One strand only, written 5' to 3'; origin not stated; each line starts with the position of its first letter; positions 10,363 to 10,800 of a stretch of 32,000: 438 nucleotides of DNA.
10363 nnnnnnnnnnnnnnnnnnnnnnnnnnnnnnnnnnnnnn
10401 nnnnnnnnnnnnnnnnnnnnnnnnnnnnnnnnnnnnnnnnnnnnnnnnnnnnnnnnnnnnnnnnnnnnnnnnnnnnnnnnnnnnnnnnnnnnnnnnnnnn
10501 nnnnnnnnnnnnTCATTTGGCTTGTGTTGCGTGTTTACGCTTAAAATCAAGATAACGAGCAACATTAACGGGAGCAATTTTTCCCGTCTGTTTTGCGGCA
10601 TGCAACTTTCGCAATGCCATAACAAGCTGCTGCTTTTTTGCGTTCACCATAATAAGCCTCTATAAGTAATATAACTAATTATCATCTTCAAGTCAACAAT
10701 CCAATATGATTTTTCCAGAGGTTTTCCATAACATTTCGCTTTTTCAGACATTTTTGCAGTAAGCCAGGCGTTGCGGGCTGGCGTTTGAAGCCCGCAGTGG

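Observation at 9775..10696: Autonomous two-gene cassette: an unlisted 45-aa basic ORF overlapping a GNAT-toxin-like 217-aa acidic protein (toxin-antitoxin-like or novel module)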

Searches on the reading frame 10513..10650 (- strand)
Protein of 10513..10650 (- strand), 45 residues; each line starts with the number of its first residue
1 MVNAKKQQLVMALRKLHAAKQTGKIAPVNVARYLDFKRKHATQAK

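Call 3: search_protein_families(library=pfam, proteins=[window:10513-10650:-], max_evalue=10)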
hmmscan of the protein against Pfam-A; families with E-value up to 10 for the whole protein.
window:10513-10650:- (45 aa): 0 families

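Call 4: search_protein_families(library=ncbifam, proteins=[window:10513-10650:-], max_evalue=10)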
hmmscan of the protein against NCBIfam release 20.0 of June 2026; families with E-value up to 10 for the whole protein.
window:10513-10650:- (45 aa): 1 family
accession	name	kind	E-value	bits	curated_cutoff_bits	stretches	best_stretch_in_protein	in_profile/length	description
NF033127.1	ANT_3pp_AadA3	exception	0.12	11.9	595.5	1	6-41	178-213/258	ANT(3'')-Ia family aminoglycoside nucleotidyltransferase AadA3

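Call 7: search_protein_families(library=padloc, proteins=[window:10513-10650:-], max_evalue=10)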
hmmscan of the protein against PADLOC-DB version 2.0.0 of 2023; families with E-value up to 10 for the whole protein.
window:10513-10650:- (45 aa): 0 families

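Call 8: search_protein_families(library=phrogs, proteins=[window:10513-10650:-], max_evalue=10)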
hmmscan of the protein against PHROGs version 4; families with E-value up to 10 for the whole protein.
window:10513-10650:- (45 aa): 2 families
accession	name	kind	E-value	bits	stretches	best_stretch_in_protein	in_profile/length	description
phrog_31311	-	unknown function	0.12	13.4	1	3-31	105-133/152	-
phrog_29530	-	unknown function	0.16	13.2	1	14-40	22-48/60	-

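Call 59: search_solved_structures(query=A2, max_evalue=10, show_alignments=3)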
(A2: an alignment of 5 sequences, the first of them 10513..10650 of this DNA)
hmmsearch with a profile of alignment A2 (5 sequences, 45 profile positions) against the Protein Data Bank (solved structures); distinct sequences matched with E-value up to 10: 0.
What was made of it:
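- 10513..10650 (-): 45-aa basic protein (pI 11.3, +10); putative neutralising partner (antitoxin-like). ACX74443.1 / WP_014545588.1. No family or PDB hit (calls 3, 4, 7, 8, 59).
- The partner shows no similarity to any known antitoxin (calls 3, 59).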

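Call 98: find_homologous_proteins(query=A2, max_evalue=1)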
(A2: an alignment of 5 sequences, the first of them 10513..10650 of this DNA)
Query A2 (5 sequences) (45 aa, profile of the alignment): 4 proteins with E <= 1 among 4 candidates.
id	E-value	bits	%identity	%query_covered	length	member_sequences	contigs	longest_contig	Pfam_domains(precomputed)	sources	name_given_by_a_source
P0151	2.2e-27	113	98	100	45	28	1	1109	-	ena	-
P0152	6.8e-26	108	91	100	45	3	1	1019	-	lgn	-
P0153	4.1e-24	102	89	100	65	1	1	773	-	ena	-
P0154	1.2e-20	91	77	98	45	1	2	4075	-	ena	-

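Call 99: find_encoding_contigs(protein=P0154, flank=3000, max_places=3)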
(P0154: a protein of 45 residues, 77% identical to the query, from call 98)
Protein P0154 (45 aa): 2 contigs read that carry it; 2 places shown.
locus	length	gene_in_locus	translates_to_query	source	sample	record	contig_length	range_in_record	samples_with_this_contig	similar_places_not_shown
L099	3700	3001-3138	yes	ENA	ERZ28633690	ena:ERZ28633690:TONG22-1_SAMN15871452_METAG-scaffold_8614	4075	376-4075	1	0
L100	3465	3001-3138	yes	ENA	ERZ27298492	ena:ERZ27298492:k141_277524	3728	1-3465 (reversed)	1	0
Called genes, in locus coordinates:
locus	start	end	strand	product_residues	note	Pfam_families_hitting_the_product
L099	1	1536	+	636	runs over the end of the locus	?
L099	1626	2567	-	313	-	PF12784:PDDEXK_2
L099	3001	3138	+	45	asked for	-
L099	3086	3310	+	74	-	-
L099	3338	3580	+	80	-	-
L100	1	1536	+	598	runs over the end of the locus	?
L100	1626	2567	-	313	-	PF12784:PDDEXK_2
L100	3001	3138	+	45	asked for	-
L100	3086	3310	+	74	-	-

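Call 104: search_protein_families(library=pfam, proteins=[L099:1626-2567:-], max_evalue=1)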
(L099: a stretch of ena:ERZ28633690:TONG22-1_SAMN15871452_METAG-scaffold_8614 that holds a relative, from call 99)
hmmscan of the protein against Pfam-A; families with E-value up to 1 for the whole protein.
L099:1626-2567:- (313 aa): 1 family
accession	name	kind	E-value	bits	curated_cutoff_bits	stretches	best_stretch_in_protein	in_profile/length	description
PF12784.13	PDDEXK_2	-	9.6e-15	55.4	27.4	1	36-243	15-200/229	PD-(D/E)XK nuclease family transposase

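Call 109: list_cluster_members(proteins=[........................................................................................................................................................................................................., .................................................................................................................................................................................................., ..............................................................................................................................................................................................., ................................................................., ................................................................, P0002, window:10513-10650:-, window:9863-10516:-])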
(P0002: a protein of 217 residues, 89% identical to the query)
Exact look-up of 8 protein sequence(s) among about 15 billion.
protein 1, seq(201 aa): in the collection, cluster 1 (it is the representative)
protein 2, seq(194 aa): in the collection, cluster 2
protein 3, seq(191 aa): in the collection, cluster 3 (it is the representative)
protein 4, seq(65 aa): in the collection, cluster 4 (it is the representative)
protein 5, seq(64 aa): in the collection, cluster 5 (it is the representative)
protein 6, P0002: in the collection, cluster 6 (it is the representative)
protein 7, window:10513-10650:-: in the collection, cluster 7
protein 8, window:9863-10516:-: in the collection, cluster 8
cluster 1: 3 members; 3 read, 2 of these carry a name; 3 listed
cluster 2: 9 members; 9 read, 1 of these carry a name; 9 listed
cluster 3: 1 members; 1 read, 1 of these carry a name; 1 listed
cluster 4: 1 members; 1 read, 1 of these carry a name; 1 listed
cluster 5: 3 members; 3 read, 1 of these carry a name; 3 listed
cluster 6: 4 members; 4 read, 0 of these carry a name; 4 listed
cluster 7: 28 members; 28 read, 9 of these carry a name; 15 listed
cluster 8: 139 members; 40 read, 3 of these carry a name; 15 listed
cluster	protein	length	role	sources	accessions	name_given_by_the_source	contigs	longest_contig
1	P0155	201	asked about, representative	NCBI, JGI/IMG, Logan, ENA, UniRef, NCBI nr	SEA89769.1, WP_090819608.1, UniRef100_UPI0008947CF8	hypothetical protein SAMN05216349_1476 [Oribacterium sp. KHPX15] | hypothetical protein n=1 Tax=Oribacterium sp. KHPX15 TaxID=1855342 RepID=UPI0008947CF8 | hypothetical protein [Oribacterium sp. KHPX15]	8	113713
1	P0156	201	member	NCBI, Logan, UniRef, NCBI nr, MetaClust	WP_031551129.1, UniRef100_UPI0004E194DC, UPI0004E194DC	hypothetical protein [Oribacterium sp. FC2011] | hypothetical protein n=1 Tax=Oribacterium sp. FC2011 TaxID=1408311 RepID=UPI0004E194DC | status=active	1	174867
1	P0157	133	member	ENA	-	-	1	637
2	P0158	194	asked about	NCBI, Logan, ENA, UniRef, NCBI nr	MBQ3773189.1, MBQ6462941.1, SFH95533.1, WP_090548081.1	MAG: hypothetical protein II833_02250 [Pseudobutyrivibrio sp.] | hypothetical protein n=1 Tax=unclassified Pseudobutyrivibrio TaxID=2638619 ... | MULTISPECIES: hypothetical protein [unclassified Pseudobutyrivibrio]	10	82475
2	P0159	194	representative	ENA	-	-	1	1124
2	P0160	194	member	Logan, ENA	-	-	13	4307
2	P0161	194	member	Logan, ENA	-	-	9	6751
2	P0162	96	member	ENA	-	-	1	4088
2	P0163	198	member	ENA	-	-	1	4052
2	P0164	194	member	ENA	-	-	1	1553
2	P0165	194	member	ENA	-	-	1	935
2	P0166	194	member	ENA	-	-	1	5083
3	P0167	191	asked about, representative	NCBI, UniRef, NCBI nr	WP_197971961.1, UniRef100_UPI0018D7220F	hypothetical protein [Treponema zioleckii] | hypothetical protein n=1 Tax=Treponema zioleckii TaxID=331680 RepID=UPI0018D7220F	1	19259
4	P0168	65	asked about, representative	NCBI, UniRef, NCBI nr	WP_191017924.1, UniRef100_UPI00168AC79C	hypothetical protein [Treponema zioleckii] | hypothetical protein n=1 Tax=Treponema zioleckii TaxID=331680 RepID=UPI00168AC79C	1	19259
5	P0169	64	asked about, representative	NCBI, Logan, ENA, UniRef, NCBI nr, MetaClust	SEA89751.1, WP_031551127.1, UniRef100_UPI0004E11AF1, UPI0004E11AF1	hypothetical protein SAMN05216349_1475 [Oribacterium sp. KHPX15] | hypothetical protein n=1 Tax=unclassified Oribacterium TaxID=2629782 RepID=UPI0004E11AF1 | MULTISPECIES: hypothetical protein [unclassified Oribacterium]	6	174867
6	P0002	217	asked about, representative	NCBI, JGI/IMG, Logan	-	-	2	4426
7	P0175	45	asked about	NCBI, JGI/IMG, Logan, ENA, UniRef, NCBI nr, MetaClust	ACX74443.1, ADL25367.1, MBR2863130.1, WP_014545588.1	MAG: hypothetical protein IKB97_06190 [Bacteroidaceae bacterium] | hypothetical protein | Uncharacterized protein n=1 Tax=Fibrobacter succinogenes (strain ATCC 19169 / S85) ...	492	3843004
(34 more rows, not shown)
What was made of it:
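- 10513..10650 (-): Names from call 109.
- Checked: It is ACX74443.1 / WP_014545588.1, 'hypothetical protein', F. succinogenes S85 (call 109).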
